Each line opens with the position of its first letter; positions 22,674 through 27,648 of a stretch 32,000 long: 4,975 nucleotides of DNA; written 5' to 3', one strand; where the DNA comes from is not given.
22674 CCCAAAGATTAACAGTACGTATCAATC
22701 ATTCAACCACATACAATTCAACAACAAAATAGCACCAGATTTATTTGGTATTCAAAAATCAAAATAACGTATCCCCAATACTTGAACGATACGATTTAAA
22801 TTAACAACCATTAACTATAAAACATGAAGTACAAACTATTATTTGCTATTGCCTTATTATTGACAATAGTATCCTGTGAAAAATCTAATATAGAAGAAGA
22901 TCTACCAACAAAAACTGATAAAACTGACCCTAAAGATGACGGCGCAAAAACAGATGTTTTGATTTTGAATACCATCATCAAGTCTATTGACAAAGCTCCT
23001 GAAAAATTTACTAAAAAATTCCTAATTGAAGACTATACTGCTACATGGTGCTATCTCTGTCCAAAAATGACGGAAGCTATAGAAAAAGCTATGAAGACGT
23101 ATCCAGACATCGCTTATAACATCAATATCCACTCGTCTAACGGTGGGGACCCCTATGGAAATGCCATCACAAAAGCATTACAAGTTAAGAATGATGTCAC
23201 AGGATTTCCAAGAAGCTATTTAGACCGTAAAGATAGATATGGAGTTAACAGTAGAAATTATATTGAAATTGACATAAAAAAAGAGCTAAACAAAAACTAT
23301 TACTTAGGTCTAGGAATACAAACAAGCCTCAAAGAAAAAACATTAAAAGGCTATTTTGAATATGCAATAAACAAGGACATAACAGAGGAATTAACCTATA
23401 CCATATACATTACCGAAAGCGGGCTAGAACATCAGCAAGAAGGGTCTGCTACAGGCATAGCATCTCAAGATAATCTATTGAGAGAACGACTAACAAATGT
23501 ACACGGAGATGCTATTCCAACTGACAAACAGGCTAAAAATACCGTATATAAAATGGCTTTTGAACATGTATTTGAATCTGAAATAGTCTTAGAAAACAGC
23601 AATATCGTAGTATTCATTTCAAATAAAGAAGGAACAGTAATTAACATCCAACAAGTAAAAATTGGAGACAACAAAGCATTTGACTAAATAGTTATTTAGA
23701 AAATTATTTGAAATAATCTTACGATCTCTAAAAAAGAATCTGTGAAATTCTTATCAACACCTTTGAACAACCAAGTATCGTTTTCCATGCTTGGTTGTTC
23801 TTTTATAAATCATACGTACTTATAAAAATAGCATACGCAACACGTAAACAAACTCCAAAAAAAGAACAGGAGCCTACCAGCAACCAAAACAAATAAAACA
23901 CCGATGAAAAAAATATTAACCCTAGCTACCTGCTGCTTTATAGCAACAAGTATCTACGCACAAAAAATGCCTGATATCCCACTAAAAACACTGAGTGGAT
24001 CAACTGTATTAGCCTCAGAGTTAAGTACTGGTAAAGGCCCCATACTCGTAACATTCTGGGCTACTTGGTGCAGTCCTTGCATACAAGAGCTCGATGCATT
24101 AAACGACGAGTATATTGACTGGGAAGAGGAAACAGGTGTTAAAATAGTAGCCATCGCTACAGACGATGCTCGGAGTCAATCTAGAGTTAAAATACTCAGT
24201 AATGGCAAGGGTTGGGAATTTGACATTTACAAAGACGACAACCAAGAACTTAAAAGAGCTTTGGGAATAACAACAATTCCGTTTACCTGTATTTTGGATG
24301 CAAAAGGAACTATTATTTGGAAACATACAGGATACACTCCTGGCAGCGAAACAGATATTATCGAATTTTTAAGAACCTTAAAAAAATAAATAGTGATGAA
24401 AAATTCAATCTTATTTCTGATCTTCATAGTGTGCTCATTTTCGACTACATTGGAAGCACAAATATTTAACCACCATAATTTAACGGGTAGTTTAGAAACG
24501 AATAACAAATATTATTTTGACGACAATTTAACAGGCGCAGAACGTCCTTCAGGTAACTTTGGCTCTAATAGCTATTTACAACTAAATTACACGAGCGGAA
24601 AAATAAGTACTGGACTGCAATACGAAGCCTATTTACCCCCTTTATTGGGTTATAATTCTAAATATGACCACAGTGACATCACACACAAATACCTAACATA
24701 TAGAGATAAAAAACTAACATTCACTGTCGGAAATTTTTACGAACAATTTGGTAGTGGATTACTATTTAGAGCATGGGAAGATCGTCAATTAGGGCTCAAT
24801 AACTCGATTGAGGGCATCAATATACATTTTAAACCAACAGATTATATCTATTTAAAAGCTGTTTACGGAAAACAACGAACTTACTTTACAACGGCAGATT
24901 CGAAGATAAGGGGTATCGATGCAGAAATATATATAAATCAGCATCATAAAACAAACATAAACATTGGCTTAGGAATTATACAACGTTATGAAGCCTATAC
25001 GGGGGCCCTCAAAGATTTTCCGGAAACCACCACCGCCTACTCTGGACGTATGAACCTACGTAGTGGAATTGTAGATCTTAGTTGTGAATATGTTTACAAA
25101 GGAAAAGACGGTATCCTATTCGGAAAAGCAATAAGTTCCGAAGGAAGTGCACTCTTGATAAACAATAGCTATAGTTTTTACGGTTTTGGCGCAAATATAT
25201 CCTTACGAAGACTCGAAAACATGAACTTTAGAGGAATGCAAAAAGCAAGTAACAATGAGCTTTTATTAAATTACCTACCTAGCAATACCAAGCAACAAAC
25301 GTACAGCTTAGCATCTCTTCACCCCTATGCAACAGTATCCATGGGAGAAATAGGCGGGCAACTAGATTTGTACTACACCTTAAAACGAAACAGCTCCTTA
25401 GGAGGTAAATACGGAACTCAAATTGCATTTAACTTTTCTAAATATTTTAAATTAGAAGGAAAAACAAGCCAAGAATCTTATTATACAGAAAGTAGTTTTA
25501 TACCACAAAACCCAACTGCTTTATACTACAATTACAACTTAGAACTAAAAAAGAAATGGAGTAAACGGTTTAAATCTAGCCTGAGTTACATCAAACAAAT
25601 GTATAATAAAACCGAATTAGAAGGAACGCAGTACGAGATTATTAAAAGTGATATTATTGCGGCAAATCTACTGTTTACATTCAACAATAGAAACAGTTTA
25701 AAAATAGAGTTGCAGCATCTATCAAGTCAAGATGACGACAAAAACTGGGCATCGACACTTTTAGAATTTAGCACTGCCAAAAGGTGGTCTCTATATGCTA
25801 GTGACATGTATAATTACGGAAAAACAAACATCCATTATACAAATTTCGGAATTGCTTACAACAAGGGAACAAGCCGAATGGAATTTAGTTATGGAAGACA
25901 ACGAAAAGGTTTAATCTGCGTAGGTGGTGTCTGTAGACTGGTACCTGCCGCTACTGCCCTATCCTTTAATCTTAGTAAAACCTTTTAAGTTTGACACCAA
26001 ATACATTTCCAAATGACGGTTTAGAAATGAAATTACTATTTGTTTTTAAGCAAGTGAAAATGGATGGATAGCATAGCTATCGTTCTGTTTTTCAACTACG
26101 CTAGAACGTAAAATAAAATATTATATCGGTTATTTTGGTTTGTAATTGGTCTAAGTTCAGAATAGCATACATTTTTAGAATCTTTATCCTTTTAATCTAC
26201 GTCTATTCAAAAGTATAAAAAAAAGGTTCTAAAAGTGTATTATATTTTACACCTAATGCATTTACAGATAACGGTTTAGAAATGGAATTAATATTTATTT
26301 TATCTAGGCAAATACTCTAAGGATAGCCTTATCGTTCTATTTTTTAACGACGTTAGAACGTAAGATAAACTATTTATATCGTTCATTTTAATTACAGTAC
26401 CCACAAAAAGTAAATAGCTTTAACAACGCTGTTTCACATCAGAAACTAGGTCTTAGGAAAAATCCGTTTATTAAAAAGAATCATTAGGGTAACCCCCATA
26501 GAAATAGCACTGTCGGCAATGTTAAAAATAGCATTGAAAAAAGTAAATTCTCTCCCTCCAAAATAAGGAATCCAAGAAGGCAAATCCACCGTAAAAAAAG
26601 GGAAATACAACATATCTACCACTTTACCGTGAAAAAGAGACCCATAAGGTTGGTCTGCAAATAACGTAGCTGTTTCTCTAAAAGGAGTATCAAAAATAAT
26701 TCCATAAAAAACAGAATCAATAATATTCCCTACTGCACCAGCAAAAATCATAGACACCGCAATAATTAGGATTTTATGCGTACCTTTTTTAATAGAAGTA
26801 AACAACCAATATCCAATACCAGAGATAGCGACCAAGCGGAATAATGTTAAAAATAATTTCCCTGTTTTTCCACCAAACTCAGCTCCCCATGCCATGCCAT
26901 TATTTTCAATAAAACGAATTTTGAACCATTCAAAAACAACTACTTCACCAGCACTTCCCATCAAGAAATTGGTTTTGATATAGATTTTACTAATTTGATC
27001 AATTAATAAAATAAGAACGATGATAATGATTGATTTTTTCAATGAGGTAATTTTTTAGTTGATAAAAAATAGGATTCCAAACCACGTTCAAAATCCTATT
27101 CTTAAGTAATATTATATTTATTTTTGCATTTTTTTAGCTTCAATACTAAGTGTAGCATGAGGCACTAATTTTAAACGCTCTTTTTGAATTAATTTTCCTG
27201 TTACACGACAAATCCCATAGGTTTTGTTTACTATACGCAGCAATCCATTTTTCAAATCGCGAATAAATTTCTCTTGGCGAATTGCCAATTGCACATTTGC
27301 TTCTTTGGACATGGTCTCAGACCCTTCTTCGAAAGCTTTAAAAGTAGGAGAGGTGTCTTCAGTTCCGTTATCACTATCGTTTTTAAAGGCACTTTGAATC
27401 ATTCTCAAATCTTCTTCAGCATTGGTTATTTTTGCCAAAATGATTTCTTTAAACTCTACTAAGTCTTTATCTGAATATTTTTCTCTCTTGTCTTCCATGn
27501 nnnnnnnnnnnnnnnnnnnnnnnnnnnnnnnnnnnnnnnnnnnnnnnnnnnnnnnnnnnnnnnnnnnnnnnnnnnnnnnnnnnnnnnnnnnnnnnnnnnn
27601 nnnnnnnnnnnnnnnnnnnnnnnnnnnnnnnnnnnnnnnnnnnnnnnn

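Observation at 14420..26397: Non-coding interspersed repeat family of about 165 bp, seven copies in 12 kb, all intergenic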

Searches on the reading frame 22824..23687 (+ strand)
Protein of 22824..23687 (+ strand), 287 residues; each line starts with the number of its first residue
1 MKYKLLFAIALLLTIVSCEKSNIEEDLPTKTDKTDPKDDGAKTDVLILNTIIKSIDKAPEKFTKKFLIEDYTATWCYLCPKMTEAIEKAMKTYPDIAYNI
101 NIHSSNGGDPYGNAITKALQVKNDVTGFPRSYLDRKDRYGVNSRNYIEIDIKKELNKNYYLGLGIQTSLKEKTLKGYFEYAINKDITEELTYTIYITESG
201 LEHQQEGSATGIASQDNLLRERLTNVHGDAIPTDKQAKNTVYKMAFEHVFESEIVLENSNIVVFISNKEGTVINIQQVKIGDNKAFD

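Call 24: search_protein_families(library=pfam, proteins=[window:22824-23687:+])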
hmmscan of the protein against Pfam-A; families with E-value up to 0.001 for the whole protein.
window:22824-23687:+ (287 aa): 1 family
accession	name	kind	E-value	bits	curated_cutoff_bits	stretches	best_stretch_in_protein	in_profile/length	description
PF11551.14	Omp28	-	4.8e-18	66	34.9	1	118-283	3-170/171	Outer membrane protein Omp28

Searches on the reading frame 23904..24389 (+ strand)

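Call 24: search_protein_families(library=pfam, proteins=[window:23904-24389:+])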
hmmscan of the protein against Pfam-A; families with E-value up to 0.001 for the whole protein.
window:23904-24389:+ (161 aa): 5 families
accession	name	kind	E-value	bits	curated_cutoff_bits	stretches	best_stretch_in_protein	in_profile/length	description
PF00578.27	AhpC-TSA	-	1.4e-17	64.2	26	1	20-139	3-123/124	AhpC/TSA family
PF08534.16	Redoxin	-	8.2e-15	55.3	26.6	1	20-147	4-139/148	Redoxin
PF13905.12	Thioredoxin_8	-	1.5e-11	44.9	27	1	46-137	3-94/94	Thioredoxin-like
PF13098.12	Thioredoxin_2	-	2.9e-07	31.2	27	1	44-149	5-99/104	Thioredoxin-like domain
PF00085.26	Thioredoxin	-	3.1e-06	27.6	23.5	1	38-90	12-62/103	Thioredoxin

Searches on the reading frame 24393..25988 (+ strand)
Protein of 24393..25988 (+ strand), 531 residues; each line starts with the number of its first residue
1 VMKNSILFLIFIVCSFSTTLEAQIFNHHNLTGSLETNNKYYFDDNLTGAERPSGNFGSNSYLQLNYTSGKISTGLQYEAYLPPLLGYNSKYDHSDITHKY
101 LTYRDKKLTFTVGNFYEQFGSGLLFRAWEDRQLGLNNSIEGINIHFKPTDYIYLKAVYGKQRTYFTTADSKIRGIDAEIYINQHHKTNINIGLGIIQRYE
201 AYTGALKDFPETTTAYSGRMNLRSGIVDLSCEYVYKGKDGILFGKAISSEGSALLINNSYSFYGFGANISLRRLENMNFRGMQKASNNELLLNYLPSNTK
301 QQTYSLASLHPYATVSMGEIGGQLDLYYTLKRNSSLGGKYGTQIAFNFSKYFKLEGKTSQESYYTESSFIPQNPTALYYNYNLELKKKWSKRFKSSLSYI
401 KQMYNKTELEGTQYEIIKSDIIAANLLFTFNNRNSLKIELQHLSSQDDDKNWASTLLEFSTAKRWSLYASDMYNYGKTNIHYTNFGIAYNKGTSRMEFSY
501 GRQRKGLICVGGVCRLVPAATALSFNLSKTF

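Call 25: search_protein_families(library=pfam, proteins=[window:24393-25988:+])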
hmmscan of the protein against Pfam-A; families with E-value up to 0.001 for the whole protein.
window:24393-25988:+ (531 aa): 1 family
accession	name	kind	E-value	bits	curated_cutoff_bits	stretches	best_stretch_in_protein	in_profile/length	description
PF19494.5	DUF6029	-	2.4e-181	604.5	27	1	2-531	1-538/538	Family of unknown function (DUF6029)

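Call 29: find_homologous_proteins(query=window:24393-25988:+, max_evalue=1e-50)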
Query window:24393-25988:+ (531 aa): 3346 proteins with E <= 1e-50 among 8000 candidates; the best 120 are listed.
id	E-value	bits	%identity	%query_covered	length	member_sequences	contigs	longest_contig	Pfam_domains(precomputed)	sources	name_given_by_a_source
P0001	0.0e+0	1191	100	100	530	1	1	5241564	PF19494.6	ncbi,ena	-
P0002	2.6e-244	830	69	100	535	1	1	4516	PF19494.6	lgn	-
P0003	8.9e-181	621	54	100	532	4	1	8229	PF19494.6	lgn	-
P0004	8.8e-180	617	52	100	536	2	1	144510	PF19494.6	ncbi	ncbi:MAG: DUF6029 family protein [Marinifilaceae bacterium]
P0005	3.3e-173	596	53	98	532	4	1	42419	PF19494.6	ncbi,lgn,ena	-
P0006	1.6e-170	587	51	100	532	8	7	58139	PF19494.6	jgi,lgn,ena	-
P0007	1.8e-169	583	51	98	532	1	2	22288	PF19494.6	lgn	-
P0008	9.6e-169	581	51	100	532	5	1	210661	PF19494.6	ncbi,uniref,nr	ncbi:DUF6029 family protein [Marinifilum flexuosum]|uniref:DUF6029 family protein n=1 Tax=Marinifilu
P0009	2.1e-167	576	51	99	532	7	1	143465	PF19494.6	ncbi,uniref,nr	ncbi:DUF6029 family protein [Marinifilum flexuosum]|uniref:DUF6029 family protein n=1 Tax=Marinifilu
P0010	2.7e-163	563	50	100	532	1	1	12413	PF19494.6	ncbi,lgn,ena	-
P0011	3.8e-149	516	47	100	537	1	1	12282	PF19494.6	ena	-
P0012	4.3e-148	513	48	98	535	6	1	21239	PF19494.6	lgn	-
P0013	6.9e-146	505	47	99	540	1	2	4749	PF19494.6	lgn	-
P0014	2.0e-145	504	47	95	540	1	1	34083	PF19494.6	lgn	-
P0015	2.8e-145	503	48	97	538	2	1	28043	PF19494.6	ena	-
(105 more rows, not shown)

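Call 30: find_encoding_contigs(protein=P0001, flank=10000, max_places=4)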
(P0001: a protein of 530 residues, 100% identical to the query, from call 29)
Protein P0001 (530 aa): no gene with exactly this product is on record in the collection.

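Call 31: find_encoding_contigs(protein=P0002, flank=10000, max_places=4)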
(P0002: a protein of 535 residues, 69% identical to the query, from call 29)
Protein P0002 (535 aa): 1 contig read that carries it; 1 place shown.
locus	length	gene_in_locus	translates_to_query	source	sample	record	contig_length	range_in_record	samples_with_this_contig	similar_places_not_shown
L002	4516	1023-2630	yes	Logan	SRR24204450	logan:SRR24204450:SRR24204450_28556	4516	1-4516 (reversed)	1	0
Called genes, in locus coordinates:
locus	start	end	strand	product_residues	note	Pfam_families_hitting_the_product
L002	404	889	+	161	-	PF00578:AhpC-TSA, PF08534:Redoxin, PF00085:Thioredoxin (weak), PF13098:Thioredoxin_2 (weak), PF13905:Thioredoxin_8, PF13911:AhpC-TSA_2 (weak)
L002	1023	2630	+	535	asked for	PF19494:DUF6029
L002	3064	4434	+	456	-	PF04715:, PF00425:Chorismate_bind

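Call 32: list_cluster_members(proteins=[P0001])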
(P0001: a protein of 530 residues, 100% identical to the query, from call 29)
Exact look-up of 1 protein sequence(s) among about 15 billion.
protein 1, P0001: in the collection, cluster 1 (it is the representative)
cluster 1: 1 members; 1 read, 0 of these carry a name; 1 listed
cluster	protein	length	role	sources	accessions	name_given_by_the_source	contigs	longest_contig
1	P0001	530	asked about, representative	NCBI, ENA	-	-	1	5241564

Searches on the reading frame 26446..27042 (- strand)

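Call 25: search_protein_families(library=pfam, proteins=[window:26446-27042:-])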
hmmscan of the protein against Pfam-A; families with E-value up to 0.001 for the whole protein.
window:26446-27042:- (198 aa): 1 family
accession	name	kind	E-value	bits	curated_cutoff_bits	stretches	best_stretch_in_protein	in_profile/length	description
PF01252.23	Peptidase_A8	-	1.9e-33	116.1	25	1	7-189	1-138/142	Signal peptidase (SPase) II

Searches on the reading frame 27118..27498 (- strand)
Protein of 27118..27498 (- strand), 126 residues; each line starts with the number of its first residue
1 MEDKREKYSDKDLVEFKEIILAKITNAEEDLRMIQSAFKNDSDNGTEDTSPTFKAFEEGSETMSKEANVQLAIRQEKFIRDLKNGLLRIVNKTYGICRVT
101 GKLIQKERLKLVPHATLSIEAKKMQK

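Call 22: find_encoding_contigs(protein=window:27118-27498:-, flank=10000, max_places=6)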
Protein window:27118-27498:- (126 aa): no gene with exactly this product is on record in the collection.

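Call 25: search_protein_families(library=pfam, proteins=[window:27118-27498:-])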
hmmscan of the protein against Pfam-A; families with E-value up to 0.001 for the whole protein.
window:27118-27498:- (126 aa): 1 family
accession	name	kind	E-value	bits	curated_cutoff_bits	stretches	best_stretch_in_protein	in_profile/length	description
PF01258.23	zf-dskA_traR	-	9.3e-07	29.2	24.9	1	93-121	2-30/36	Prokaryotic dksA/traR C4-type zinc finger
